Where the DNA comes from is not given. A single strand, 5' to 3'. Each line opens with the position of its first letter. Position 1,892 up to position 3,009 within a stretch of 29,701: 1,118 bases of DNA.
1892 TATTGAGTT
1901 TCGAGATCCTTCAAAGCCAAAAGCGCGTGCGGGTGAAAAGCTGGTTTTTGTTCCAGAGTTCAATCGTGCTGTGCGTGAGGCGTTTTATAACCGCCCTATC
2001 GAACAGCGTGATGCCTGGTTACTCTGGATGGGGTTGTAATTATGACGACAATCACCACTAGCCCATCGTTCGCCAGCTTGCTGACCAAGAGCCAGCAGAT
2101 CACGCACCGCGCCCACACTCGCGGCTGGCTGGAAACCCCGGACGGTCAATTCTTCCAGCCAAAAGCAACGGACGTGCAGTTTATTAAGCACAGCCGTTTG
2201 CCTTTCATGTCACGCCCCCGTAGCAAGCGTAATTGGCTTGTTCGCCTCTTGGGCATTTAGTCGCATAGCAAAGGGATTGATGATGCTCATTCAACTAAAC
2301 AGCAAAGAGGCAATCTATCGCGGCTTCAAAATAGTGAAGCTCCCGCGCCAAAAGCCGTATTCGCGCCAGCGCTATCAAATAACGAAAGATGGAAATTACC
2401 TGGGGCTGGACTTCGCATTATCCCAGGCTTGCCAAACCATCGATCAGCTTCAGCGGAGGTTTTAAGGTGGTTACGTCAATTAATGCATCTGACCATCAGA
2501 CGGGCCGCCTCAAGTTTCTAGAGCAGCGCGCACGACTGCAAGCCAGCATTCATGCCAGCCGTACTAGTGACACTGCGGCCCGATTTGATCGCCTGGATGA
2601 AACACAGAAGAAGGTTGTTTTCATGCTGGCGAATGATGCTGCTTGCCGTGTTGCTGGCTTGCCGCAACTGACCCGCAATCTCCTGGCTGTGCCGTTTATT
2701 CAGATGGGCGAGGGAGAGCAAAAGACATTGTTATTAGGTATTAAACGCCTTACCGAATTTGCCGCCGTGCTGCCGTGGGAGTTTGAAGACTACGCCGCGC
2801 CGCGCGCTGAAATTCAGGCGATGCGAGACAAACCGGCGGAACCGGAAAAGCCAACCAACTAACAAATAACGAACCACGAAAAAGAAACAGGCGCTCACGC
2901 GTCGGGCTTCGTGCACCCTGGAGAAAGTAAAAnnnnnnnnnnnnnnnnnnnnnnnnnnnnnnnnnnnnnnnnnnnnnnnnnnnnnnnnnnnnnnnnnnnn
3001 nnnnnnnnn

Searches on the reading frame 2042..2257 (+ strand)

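Call 9: search_protein_families(library=ncbifam, proteins=[window:2042-2257:+], max_evalue=1)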
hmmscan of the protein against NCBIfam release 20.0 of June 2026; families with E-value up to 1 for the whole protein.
window:2042-2257:+ (72 aa): 1 family
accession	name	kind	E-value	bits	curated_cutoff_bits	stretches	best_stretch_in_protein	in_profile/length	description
NF009350.0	PRK12708.1-2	equivalog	0.094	13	189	1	1-38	1-38/132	peptidoglycan hydrolase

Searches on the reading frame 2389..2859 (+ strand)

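Call 3: search_protein_families(library=pfam, proteins=[window:2389-2859:+], max_evalue=0.01)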
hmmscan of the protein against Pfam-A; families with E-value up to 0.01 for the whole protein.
window:2389-2859:+ (157 aa): 0 families

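Call 9: search_protein_families(library=ncbifam, proteins=[window:2389-2859:+], max_evalue=1)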
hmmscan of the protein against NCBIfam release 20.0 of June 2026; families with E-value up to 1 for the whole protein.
window:2389-2859:+ (157 aa): 0 families

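Call 33: search_protein_families(library=phrogs, proteins=[window:2389-2859:+], max_evalue=0.001)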
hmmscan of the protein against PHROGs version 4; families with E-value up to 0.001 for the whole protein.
window:2389-2859:+ (157 aa): 1 family
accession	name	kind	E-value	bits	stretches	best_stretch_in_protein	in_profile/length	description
phrog_7428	-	unknown function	1.4e-54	184.5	1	31-154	3-126/129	-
